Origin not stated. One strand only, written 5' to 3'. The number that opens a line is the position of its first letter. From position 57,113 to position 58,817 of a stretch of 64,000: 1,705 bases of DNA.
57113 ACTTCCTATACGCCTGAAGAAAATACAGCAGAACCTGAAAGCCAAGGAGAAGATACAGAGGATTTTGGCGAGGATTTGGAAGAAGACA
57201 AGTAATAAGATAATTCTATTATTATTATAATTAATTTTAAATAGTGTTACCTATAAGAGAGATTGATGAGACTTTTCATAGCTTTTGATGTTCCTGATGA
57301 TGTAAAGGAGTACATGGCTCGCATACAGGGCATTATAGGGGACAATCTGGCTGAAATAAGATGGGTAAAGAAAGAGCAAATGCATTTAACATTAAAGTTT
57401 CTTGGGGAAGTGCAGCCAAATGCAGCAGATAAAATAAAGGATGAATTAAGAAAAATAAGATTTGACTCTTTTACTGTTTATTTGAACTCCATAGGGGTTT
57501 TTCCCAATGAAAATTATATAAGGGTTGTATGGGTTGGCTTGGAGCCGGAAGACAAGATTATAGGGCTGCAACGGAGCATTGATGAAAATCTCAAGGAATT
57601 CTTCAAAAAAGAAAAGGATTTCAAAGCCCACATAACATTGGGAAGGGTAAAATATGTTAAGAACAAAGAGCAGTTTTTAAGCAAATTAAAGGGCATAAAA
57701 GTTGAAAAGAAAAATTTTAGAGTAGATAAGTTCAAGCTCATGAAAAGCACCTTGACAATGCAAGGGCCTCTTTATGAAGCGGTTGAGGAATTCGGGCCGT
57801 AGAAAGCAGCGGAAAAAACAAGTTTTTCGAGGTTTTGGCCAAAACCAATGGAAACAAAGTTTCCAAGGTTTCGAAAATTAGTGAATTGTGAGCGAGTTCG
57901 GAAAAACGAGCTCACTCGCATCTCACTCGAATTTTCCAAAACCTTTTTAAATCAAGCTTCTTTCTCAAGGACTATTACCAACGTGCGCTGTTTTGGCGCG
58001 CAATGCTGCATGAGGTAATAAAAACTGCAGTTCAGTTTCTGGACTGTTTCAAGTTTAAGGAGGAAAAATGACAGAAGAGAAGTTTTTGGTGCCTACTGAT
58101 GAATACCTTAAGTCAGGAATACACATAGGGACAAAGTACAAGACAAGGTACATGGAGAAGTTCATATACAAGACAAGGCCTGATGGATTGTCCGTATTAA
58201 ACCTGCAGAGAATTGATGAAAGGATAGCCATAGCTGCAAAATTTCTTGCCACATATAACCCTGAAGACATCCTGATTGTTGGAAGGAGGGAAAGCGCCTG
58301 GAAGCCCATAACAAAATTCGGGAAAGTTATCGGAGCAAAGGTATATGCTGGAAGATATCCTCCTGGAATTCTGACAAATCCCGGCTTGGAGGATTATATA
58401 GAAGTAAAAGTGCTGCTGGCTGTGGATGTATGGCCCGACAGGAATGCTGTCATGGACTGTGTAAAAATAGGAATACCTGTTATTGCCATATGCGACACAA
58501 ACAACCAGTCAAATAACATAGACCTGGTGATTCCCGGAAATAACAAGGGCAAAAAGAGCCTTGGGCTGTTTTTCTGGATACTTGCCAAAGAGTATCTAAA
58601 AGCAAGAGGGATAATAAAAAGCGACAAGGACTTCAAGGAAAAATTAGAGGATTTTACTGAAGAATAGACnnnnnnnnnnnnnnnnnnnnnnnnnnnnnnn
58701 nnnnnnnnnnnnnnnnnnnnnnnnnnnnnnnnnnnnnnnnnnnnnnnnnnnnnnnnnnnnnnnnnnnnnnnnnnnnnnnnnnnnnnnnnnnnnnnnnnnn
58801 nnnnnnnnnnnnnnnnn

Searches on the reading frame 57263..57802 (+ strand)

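Call 55: search_protein_families(library=pfam, proteins=[window:57263-57802:+], max_evalue=0.0001)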
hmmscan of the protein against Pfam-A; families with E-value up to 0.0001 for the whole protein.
window:57263-57802:+ (179 aa): 3 families
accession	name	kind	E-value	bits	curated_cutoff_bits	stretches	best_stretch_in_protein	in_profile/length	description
PF02834.22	LigT_PEase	-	1.1e-32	112.5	23.3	2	9-90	2-87/87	LigT like Phosphoesterase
PF13563.12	2_5_RNA_ligase2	-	5.2e-13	49.7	27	1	11-162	2-148/152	2'-5' RNA ligase superfamily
PF10469.15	AKAP7_NLS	-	3e-07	31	24.4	1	16-153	16-176/208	AKAP7 2'5' RNA ligase-like domain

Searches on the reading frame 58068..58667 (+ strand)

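Call 55: search_protein_families(library=pfam, proteins=[window:58068-58667:+], max_evalue=0.0001)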
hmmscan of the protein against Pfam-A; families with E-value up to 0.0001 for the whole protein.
window:58068-58667:+ (199 aa): 1 family
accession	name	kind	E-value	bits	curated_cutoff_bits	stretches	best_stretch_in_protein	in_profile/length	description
PF00318.25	Ribosomal_S2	-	6.1e-22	78.4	26.1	2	115-175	152-212/216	Ribosomal protein S2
